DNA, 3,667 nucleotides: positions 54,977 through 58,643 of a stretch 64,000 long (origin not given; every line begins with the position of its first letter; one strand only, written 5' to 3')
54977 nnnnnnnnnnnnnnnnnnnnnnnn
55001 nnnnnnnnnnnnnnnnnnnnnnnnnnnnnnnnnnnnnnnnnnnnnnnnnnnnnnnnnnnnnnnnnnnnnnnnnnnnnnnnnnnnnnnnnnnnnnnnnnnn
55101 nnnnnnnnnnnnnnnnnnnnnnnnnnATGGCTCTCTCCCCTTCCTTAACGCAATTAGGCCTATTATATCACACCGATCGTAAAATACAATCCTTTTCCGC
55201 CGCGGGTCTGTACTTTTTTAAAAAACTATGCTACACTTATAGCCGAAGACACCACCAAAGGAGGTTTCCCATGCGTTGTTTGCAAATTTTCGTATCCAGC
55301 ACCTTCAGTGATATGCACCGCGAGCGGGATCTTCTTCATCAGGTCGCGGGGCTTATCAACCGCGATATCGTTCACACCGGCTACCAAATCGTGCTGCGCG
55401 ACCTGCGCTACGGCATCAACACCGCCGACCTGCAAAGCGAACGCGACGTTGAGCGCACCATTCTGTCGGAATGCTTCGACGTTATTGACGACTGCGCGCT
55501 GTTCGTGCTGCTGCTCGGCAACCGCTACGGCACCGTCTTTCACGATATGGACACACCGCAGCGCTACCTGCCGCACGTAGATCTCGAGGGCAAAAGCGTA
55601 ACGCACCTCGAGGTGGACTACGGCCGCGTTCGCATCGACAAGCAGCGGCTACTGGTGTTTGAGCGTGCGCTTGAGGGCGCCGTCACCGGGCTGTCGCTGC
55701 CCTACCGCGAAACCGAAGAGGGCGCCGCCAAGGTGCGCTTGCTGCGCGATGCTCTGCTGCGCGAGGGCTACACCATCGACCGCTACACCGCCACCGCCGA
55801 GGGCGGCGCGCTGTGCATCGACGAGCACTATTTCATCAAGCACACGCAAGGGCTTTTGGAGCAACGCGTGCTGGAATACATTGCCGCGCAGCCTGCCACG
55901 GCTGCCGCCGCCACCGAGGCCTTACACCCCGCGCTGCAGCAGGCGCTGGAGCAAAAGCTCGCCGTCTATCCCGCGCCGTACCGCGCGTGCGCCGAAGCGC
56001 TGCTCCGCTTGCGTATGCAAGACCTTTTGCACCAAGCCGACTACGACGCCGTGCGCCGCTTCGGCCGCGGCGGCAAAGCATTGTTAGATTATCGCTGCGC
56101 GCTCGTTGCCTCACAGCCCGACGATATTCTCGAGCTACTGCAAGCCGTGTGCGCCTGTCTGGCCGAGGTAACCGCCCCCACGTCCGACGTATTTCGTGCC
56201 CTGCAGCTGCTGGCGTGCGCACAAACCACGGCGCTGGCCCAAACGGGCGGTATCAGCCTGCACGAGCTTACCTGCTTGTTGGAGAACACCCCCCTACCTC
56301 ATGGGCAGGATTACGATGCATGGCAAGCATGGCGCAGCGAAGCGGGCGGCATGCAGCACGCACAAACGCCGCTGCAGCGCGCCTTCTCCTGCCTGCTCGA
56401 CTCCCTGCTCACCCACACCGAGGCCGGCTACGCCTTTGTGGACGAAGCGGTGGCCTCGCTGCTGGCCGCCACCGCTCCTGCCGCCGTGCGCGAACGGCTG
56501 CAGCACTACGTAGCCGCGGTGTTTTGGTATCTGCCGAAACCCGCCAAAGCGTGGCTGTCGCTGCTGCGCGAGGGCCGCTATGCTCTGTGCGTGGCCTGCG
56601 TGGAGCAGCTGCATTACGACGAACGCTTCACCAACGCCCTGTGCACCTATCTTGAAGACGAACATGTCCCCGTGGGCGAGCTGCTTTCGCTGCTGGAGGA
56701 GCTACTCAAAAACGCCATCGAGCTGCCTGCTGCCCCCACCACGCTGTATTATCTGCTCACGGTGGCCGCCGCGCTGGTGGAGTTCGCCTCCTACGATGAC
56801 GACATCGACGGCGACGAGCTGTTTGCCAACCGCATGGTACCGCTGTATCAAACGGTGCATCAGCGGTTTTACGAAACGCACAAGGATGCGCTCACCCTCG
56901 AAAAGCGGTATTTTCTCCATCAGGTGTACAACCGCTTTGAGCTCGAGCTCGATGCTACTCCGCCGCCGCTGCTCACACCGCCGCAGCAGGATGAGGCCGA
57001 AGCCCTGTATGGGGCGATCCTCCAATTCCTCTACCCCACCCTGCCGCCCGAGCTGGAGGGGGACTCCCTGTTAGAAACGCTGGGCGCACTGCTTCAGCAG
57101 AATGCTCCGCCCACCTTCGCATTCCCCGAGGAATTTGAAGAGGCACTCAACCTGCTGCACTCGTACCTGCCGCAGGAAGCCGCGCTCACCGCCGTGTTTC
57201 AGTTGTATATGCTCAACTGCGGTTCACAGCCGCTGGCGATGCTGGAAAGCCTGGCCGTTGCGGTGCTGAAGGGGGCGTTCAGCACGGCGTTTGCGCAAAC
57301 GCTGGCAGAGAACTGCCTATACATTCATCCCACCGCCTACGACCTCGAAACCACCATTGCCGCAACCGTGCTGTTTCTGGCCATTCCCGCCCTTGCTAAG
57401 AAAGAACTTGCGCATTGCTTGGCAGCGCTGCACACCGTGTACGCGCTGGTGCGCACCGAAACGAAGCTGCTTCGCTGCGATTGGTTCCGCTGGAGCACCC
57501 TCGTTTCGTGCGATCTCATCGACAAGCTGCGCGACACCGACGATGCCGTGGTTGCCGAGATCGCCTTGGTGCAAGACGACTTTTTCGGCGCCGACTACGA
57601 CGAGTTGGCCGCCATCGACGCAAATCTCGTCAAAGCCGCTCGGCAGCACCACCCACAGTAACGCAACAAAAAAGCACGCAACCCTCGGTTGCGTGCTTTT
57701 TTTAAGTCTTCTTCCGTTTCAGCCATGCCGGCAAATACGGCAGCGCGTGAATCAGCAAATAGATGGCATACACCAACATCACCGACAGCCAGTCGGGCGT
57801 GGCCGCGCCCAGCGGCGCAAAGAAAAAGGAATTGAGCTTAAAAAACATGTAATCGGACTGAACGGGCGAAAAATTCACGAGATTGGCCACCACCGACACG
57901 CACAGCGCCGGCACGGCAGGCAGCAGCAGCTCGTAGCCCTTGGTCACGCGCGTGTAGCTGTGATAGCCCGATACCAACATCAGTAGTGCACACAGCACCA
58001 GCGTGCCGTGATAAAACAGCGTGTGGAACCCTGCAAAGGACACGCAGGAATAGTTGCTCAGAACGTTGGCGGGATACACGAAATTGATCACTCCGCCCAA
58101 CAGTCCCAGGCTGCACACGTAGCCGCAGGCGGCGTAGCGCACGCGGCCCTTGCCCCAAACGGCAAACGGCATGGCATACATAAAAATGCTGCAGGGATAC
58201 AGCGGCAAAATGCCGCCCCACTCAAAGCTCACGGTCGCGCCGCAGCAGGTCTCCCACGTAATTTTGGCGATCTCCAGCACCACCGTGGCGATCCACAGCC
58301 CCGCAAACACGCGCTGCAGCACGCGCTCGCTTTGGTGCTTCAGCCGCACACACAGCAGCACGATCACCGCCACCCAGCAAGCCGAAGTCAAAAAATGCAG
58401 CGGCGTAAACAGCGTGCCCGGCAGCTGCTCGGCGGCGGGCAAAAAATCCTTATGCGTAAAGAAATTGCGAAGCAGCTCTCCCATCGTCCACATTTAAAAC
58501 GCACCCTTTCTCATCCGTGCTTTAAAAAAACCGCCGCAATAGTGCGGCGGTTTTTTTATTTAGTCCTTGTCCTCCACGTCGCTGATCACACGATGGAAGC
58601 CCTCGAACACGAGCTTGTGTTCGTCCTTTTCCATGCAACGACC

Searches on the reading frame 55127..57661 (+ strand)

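Call 16: search_protein_families(library=pfam, proteins=[window:55127-57661:+], max_evalue=0.001)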
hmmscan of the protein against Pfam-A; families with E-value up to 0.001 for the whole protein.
window:55127-57661:+ (844 aa): 1 family
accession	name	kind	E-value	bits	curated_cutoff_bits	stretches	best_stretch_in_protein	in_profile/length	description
PF13271.11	DUF4062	-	2e-12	47.6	24.7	1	53-165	1-81/82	Domain of unknown function (DUF4062)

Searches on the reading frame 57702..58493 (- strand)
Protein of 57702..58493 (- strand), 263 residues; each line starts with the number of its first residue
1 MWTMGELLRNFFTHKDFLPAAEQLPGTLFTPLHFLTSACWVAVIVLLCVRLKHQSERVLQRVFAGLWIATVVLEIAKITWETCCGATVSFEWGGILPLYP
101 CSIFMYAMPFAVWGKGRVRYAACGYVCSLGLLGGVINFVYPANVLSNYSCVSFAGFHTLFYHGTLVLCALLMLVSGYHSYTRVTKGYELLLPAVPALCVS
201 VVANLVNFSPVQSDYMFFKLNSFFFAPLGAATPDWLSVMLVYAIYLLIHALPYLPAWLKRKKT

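Call 16: search_protein_families(library=pfam, proteins=[window:57702-58493:-], max_evalue=0.001)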
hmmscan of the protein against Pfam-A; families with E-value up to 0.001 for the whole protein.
window:57702-58493:- (263 aa): 1 family
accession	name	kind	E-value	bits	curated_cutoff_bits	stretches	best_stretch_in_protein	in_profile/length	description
PF14808.11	TMEM164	-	1.1e-14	54.9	25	1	28-259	1-215/217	TMEM164 family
